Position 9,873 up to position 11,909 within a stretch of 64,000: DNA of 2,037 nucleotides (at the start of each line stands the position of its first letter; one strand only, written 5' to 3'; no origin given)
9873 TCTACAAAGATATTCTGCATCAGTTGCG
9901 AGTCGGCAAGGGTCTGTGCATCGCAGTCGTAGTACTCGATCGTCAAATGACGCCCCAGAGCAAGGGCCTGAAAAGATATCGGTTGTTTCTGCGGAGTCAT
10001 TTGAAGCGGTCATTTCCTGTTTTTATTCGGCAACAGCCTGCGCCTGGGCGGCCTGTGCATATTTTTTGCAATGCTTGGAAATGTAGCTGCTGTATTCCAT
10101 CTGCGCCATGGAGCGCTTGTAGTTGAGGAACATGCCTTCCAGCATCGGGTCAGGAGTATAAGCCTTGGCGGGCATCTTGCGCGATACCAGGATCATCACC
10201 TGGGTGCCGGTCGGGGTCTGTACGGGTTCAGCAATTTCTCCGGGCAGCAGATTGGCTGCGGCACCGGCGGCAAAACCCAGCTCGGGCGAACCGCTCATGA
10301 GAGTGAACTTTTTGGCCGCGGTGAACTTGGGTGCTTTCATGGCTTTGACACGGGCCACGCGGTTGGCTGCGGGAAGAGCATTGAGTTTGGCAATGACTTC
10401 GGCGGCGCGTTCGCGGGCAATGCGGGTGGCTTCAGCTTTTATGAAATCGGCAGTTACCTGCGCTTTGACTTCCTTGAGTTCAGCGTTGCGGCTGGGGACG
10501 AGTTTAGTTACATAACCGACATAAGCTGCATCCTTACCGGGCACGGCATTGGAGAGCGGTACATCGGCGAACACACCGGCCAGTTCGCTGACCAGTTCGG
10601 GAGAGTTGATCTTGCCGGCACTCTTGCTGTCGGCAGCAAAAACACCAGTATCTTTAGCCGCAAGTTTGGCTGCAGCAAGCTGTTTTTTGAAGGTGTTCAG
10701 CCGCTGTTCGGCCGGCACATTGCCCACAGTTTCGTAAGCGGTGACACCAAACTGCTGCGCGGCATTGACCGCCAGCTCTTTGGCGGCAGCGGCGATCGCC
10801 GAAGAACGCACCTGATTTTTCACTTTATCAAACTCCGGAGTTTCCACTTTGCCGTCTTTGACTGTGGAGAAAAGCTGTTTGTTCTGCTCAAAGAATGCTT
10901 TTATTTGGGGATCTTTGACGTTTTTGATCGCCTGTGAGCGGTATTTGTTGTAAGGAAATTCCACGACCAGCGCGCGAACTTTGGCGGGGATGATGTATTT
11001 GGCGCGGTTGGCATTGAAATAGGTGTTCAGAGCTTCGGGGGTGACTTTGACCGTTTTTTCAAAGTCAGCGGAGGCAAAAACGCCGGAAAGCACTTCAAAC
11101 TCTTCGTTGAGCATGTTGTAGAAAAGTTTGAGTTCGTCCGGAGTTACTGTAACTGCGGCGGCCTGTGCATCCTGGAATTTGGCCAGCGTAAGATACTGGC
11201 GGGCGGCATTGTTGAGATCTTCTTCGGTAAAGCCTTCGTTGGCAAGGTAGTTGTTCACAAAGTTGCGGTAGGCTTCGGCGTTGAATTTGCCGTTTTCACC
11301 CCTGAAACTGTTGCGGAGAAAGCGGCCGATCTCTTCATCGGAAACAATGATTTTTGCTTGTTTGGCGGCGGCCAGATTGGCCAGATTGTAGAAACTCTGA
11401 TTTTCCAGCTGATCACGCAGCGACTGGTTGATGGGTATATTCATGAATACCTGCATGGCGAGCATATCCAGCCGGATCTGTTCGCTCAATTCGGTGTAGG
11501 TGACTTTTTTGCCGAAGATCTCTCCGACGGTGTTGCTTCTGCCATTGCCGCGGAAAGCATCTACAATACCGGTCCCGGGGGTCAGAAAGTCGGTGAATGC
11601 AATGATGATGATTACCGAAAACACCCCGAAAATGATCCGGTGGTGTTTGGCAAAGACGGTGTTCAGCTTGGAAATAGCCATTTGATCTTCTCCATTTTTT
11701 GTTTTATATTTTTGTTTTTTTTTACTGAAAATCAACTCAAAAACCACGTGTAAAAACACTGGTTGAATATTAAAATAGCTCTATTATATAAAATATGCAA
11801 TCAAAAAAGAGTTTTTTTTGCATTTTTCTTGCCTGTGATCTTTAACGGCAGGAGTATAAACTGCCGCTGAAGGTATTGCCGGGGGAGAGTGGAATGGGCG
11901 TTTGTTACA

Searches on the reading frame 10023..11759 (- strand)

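Call 54: search_protein_families(library=pfam, proteins=[window:10023-11759:-], max_evalue=0.001)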
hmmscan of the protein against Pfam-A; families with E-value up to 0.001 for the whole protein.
window:10023-11759:- (578 aa): 3 families
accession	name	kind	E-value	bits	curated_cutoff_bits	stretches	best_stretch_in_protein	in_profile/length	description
PF13624.11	SurA_N_3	-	1.6e-12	48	27.2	1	38-195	7-161/162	SurA-like N-terminal domain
PF13623.11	SurA_N_2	-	6.3e-09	36.3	28.5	1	40-167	8-144/145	SurA-like N-terminal domain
PF13145.12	Rotamase_2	-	1.4e-05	26.3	27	0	281-432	1-120/121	PPIC-type PPIASE domain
